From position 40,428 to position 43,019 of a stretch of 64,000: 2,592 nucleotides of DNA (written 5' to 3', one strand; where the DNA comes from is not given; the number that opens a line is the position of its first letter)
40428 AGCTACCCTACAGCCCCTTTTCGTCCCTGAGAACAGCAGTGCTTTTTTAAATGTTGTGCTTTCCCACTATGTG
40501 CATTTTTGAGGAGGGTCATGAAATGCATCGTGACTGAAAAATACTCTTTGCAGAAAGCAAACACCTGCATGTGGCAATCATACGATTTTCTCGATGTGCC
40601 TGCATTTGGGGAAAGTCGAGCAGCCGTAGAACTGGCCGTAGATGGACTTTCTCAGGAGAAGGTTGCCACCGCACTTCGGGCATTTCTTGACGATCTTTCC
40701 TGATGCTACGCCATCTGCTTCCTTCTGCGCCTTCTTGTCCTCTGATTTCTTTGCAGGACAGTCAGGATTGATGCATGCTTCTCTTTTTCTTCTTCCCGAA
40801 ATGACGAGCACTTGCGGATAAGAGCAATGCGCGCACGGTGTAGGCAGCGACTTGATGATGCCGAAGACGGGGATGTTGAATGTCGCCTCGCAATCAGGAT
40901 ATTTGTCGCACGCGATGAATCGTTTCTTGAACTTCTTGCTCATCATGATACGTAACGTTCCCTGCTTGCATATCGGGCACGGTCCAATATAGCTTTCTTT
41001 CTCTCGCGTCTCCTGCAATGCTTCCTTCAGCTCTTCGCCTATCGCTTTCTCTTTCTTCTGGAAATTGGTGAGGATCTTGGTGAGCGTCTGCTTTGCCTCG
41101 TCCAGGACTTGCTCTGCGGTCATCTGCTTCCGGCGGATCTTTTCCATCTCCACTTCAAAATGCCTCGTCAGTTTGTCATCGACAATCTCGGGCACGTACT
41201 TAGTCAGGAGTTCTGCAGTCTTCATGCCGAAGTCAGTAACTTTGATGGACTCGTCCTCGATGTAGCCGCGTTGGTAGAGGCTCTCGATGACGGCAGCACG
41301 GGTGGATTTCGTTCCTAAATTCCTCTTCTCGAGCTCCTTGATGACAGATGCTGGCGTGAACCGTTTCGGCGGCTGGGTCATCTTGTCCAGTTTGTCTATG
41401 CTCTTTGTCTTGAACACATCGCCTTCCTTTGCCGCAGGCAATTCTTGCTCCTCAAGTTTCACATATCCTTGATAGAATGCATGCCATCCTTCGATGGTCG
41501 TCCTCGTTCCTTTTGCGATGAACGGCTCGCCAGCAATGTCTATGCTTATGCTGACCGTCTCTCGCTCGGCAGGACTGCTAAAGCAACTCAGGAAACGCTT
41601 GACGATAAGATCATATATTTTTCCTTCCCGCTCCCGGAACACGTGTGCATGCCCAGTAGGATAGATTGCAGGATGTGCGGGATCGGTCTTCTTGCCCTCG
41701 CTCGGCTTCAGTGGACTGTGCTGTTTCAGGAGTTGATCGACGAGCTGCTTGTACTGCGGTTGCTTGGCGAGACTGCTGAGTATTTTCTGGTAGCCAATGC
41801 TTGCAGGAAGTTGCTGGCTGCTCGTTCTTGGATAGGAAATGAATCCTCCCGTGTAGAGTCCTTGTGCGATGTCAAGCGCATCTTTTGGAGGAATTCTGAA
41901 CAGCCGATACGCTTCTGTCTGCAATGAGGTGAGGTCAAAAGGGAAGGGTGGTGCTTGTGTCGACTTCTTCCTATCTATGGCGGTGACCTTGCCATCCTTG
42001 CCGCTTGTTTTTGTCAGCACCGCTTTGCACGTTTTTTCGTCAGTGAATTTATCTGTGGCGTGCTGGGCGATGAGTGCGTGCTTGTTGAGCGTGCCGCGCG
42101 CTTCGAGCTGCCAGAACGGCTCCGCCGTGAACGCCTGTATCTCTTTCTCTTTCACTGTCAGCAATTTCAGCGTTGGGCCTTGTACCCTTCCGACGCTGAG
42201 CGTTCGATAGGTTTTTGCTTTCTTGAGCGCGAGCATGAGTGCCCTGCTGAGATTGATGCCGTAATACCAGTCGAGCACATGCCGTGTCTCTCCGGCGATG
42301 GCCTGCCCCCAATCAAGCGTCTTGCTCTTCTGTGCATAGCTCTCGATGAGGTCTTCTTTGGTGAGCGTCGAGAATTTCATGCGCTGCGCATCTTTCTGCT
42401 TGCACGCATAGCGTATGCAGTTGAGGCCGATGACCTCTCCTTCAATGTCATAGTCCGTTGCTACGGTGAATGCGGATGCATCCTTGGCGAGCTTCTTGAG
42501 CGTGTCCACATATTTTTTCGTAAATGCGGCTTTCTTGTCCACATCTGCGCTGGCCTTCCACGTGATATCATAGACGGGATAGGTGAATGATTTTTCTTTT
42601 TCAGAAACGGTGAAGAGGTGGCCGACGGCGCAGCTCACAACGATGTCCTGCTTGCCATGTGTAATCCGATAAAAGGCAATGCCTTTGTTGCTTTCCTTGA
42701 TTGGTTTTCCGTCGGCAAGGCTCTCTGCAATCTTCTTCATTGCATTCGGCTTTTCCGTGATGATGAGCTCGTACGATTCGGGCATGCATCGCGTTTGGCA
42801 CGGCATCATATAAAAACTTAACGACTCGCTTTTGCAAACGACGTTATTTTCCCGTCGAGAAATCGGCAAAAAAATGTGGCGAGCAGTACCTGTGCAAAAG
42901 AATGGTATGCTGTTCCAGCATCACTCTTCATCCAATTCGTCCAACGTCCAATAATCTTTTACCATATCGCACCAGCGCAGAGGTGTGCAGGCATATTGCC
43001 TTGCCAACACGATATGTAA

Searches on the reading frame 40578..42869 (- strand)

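Call 85: search_protein_families(library=pfam, proteins=[window:40578-42869:-], max_evalue=0.001)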
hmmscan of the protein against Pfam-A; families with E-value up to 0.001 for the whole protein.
window:40578-42869:- (763 aa): 3 families
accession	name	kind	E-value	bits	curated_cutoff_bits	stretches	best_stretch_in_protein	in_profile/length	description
PF01131.25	Topoisom_bac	-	3.2e-112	376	35.1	1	189-589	6-410/411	DNA topoisomerase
PF01396.24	Zn_ribbon_Top1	-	1.4e-18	66.8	32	2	728-762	2-36/39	Topoisomerase DNA binding C4 zinc finger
PF01751.28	Toprim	-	9.3e-10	39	23.1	1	34-167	1-94/96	Toprim domain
